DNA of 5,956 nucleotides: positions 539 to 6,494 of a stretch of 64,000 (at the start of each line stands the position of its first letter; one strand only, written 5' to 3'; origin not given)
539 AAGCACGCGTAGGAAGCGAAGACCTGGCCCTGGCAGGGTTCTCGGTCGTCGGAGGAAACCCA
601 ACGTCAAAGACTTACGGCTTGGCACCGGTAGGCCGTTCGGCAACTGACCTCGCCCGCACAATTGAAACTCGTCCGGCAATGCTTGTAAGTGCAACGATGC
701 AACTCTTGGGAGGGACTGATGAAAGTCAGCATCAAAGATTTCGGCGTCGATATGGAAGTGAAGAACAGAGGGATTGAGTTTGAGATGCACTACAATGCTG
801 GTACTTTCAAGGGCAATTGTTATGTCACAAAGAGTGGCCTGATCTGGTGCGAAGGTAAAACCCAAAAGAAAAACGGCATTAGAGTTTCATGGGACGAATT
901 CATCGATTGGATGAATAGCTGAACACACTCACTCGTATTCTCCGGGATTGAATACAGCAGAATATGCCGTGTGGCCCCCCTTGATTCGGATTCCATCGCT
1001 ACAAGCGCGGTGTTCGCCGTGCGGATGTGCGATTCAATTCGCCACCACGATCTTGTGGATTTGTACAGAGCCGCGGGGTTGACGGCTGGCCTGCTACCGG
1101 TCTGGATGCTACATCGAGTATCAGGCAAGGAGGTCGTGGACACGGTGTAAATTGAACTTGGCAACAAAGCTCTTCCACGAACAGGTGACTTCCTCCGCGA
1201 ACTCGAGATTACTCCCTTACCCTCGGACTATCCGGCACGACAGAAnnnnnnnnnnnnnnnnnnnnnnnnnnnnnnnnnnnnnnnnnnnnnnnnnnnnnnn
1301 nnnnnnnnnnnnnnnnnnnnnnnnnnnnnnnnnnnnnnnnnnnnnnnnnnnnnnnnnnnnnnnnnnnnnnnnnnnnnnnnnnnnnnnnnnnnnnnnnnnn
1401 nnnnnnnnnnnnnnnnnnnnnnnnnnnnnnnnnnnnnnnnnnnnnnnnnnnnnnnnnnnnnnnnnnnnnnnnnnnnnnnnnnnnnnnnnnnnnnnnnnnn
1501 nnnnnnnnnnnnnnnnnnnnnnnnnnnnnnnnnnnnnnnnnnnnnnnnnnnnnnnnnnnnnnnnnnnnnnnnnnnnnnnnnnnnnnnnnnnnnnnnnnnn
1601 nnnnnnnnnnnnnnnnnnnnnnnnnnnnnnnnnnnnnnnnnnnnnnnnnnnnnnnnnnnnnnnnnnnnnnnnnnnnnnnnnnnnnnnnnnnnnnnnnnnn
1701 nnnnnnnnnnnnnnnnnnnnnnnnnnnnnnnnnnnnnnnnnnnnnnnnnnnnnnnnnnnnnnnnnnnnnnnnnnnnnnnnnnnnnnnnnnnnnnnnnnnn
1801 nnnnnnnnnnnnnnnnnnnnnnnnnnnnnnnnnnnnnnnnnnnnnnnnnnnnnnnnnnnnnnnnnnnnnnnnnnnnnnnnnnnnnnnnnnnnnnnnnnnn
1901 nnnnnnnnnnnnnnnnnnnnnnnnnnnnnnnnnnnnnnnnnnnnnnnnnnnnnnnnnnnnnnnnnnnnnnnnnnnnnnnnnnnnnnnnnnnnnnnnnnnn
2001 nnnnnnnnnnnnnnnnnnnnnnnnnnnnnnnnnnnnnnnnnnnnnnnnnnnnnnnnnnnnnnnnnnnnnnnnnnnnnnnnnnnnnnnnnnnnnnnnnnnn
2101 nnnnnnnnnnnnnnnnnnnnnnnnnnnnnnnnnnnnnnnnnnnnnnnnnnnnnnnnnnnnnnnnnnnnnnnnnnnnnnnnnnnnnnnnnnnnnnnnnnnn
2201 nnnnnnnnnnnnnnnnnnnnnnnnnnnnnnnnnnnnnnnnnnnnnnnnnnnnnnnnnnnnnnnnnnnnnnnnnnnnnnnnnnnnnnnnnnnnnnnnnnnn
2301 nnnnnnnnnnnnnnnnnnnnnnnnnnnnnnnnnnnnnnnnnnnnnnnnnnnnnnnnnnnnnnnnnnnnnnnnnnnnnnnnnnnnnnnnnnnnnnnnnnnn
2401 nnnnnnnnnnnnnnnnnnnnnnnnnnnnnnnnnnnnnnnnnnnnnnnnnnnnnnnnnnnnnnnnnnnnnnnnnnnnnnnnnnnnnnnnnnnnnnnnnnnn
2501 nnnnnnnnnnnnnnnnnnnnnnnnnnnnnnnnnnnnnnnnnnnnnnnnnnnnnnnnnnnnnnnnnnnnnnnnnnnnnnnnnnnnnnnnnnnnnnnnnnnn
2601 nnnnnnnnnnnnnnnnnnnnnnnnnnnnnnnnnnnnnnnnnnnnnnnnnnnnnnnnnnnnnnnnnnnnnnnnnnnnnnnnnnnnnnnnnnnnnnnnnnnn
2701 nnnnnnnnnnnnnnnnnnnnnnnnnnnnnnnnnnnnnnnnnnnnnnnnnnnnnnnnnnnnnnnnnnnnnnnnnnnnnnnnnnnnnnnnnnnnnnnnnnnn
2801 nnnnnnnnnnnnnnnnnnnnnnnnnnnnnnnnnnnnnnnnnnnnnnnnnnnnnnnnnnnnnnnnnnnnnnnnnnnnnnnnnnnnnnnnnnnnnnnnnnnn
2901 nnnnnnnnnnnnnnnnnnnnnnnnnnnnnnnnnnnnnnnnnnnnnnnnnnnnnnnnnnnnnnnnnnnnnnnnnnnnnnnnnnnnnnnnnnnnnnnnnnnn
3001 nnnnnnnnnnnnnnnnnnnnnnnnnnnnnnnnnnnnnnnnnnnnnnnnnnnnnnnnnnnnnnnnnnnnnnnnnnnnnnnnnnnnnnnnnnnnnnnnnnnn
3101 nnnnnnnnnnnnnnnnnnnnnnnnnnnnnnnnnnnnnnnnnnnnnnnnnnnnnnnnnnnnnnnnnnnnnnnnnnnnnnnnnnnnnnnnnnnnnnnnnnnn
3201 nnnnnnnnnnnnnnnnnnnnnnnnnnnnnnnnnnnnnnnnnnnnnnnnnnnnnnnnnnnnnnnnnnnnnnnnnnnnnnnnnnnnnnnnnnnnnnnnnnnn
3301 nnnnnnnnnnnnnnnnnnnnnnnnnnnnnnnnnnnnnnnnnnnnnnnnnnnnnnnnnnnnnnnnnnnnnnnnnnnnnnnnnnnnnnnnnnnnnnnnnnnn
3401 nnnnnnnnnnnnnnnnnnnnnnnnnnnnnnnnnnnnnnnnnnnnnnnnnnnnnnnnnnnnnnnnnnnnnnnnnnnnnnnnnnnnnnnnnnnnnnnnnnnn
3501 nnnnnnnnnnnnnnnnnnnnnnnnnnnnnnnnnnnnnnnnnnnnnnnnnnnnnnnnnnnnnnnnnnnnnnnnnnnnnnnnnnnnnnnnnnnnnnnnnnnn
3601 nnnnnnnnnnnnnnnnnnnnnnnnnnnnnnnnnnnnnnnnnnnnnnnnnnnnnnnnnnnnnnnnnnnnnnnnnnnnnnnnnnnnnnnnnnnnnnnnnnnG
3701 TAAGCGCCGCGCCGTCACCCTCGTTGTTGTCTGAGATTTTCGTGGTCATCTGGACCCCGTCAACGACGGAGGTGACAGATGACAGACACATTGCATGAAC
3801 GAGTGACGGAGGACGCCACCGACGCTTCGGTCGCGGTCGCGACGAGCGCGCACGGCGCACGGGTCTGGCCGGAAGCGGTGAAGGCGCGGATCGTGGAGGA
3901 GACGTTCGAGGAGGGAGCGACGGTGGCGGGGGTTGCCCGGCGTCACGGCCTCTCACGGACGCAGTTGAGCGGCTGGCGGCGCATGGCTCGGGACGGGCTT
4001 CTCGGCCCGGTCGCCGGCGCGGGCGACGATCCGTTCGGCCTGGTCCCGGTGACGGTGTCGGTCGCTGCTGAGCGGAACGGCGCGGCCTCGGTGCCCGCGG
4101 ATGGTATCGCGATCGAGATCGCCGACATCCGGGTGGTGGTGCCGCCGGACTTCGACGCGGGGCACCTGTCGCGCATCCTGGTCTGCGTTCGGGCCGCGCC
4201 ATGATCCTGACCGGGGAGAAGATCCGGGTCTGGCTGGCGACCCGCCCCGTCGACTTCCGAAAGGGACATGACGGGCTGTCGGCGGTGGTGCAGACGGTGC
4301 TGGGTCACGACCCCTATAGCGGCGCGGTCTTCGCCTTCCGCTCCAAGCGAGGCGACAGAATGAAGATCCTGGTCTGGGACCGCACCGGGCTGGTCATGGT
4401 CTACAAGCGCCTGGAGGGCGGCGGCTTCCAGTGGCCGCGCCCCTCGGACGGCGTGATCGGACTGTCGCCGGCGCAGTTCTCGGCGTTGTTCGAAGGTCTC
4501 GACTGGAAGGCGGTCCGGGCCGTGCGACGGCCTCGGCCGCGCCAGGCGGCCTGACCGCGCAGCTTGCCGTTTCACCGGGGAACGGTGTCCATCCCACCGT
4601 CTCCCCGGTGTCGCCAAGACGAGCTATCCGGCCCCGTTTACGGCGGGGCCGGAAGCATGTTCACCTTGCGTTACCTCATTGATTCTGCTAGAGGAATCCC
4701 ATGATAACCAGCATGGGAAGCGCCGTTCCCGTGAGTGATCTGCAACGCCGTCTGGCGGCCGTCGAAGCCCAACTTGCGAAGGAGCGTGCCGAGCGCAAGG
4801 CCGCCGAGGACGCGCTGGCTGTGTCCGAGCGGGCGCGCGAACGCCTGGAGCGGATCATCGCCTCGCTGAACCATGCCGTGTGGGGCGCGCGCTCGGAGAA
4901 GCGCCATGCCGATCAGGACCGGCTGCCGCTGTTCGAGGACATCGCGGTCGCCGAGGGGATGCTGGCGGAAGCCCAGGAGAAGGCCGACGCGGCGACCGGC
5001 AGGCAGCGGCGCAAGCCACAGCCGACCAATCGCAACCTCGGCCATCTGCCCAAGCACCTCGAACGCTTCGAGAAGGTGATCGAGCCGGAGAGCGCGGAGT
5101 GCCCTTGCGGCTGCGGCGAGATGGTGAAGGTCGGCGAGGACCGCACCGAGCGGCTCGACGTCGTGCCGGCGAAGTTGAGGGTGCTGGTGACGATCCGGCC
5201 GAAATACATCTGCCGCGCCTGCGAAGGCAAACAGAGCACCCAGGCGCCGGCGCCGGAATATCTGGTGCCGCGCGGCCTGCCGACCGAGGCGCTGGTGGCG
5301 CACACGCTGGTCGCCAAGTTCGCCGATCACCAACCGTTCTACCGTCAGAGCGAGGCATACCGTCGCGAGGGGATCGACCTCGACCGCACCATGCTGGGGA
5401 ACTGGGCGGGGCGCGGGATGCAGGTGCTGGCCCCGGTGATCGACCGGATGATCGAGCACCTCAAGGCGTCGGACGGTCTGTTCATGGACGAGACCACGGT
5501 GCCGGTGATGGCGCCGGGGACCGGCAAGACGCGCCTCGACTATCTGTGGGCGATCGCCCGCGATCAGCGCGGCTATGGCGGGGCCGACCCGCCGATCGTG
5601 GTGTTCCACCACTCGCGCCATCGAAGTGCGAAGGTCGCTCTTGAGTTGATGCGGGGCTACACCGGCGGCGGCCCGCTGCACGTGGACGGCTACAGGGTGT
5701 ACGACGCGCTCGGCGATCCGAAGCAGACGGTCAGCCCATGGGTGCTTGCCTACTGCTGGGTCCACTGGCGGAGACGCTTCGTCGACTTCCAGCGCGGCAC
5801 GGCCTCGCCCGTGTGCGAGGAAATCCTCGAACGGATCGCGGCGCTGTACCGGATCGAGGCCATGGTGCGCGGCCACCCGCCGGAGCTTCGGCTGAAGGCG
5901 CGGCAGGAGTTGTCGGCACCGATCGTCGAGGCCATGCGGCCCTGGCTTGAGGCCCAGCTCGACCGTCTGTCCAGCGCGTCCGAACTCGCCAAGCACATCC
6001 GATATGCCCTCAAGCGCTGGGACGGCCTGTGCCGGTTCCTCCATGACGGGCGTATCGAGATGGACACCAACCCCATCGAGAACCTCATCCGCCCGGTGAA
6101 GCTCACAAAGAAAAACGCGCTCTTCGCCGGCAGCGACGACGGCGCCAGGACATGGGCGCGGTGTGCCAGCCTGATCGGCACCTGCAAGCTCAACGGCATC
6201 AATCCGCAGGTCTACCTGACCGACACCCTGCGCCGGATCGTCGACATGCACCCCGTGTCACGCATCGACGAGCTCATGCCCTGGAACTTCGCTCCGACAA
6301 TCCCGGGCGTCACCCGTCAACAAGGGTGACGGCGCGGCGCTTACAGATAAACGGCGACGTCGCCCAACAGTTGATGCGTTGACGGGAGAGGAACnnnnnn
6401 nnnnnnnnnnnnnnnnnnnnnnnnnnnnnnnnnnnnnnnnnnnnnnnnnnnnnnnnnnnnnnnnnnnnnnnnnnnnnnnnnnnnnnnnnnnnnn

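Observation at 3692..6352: IS66 insertion into the last codons of the TerB gene, separating it from the ATPase-helicase genes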

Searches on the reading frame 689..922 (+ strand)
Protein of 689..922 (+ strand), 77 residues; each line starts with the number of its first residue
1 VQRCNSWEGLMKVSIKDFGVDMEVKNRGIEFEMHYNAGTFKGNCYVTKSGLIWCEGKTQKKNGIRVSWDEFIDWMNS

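Call 32: search_protein_families(library=pfam, proteins=[window:689-922:+], max_evalue=0.01)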
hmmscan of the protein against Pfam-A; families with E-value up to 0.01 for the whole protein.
window:689-922:+ (77 aa): 0 families

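Call 44: find_homologous_proteins(query=window:719-919:+, max_evalue=0.001)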
Query seq(67 aa) (67 aa): 31 proteins with E <= 0.001 among 31 candidates.
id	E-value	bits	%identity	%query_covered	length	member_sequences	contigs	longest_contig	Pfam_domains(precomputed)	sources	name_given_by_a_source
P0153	3.0e-40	153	100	100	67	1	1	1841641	-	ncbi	-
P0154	1.5e-37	144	96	100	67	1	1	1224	-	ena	-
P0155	1.4e-36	141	93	100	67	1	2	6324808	-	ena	-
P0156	4.7e-36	139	91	100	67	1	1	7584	-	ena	-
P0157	5.0e-34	133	87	100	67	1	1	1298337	-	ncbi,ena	-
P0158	6.3e-33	129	84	100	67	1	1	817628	-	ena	-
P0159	1.1e-32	129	83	99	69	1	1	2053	-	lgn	-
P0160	1.1e-30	122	80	99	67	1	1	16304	-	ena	-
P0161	8.1e-29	116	76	100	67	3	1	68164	-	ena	-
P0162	1.0e-28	116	75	100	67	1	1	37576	-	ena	-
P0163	2.4e-28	115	76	100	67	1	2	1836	-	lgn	-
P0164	8.9e-27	110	72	100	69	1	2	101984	-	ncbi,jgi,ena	jgi:hypothetical protein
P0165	2.6e-26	108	75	100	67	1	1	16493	-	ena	-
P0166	5.3e-26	107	67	100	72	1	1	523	-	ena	-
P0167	6.5e-26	107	72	100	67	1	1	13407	-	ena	-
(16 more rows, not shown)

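Call 45: find_encoding_contigs(protein=P0155, flank=6000, max_places=3)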
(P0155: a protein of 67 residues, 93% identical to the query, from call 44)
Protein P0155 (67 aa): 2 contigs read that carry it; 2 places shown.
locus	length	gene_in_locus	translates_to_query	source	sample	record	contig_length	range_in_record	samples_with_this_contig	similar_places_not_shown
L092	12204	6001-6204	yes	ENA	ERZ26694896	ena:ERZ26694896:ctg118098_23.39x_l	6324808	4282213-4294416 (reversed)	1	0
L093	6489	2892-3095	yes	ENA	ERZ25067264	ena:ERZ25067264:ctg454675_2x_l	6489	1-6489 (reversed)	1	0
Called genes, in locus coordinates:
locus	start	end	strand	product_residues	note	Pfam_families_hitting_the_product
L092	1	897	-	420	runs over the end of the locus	-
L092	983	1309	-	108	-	-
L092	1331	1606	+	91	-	-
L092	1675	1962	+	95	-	-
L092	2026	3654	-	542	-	PF13007:LZ_Tnp_IS66, PF13005:zf-IS66, PF03050:DDE_Tnp_IS66, PF13817:DDE_Tnp_IS66_C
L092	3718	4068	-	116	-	PF05717:TnpB_IS66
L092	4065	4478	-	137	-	PF01527:HTH_Tnp_1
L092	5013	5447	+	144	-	-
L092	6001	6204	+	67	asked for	-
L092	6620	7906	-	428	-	-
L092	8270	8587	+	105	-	PF18335:SH3_13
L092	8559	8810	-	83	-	PF13701:DDE_Tnp_1_4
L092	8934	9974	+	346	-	PF01548:DEDD_Tnp_IS110, PF02371:Transposase_20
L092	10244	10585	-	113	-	PF13701:DDE_Tnp_1_4 (weak)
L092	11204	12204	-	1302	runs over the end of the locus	PF20698:PIN-TPR-GreABC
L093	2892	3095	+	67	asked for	-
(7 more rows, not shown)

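Call 46: find_encoding_contigs(protein=P0157, flank=6000, max_places=3)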
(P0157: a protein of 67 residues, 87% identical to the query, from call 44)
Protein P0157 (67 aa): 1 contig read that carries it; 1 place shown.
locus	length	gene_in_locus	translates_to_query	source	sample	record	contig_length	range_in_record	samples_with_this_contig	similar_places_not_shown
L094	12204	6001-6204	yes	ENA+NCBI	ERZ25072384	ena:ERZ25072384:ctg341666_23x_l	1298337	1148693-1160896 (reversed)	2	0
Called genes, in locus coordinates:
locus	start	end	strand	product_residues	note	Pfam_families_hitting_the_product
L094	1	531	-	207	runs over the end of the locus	-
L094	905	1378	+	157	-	PF02810:SEC-C, PF13432:TPR_16 (weak)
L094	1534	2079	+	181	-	PF00652:Ricin_B_lectin (weak)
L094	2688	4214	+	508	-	PF08867:FRG, PF00515:TPR_1 (faint), PF07719:TPR_2 (faint), PF13432:TPR_16 (weak), PF14559:TPR_19 (faint)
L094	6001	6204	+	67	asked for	-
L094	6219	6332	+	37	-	-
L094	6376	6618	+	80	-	-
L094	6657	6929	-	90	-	PF07508:Recombinase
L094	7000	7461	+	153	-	PF01527:HTH_Tnp_1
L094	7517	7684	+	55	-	-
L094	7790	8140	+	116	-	PF09722:Xre_MbcA_ParS_C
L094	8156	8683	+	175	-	PF08808:RES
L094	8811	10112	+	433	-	PF04326:SLFN_AlbA_2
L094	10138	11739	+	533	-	PF01555:N6_N4_Mtase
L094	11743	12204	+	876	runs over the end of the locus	PF04851:ResIII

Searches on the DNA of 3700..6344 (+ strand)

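Call 33: search_dna_similar(query=window:3700-6344:+, collection=plasmids, mode=near, max_rows=15)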
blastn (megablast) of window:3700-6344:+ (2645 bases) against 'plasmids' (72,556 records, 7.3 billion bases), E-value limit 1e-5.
Records with a match: 3; places in all: 3; records where one place covers at least 80% of the query: 0.
Best place of each record, by identity: 80-90% 2; 60-80% 1.
By first word of the organism name: Ponticoccus 1; Geminicoccaceae 1; Ralstonia 1.
By predicted mobility (MOB-suite, as given by PLSDB): conjugative 1; non-mobilizable 1; mobilizable 1.
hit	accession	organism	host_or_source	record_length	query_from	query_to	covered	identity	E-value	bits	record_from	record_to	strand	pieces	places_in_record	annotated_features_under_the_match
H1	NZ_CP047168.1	Ponticoccus alexandrii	-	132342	2466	2597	5%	75.9%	4e-6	62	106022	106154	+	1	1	transposase domain-containing protein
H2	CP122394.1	Geminicoccaceae bacterium SCSIO 64248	Montipora informis (coral)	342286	1401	1522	5%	80.3%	1e-15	94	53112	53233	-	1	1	IS66 family transposase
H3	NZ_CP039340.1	Ralstonia pseudosolanacearum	-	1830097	2472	2525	2%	87.0%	4e-6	62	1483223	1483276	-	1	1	none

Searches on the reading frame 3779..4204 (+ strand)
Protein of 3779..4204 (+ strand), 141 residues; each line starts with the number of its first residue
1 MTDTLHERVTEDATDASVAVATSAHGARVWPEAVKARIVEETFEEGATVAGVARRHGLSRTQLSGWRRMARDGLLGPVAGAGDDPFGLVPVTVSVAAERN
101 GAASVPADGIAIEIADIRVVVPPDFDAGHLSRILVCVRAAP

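Call 4: search_protein_families(library=pfam, proteins=[window:3779-4204:+])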
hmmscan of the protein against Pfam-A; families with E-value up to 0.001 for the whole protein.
window:3779-4204:+ (141 aa): 3 families
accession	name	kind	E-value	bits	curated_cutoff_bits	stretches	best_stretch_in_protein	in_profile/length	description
PF01527.26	HTH_Tnp_1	-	5.7e-13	49.3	24.1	1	28-76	5-53/75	Transposase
PF13384.12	HTH_23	-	0.00038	20.6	24.6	1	42-75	14-47/50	Homeodomain-like domain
PF13518.12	HTH_28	-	0.00073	20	25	0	35-68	2-34/52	Helix-turn-helix domain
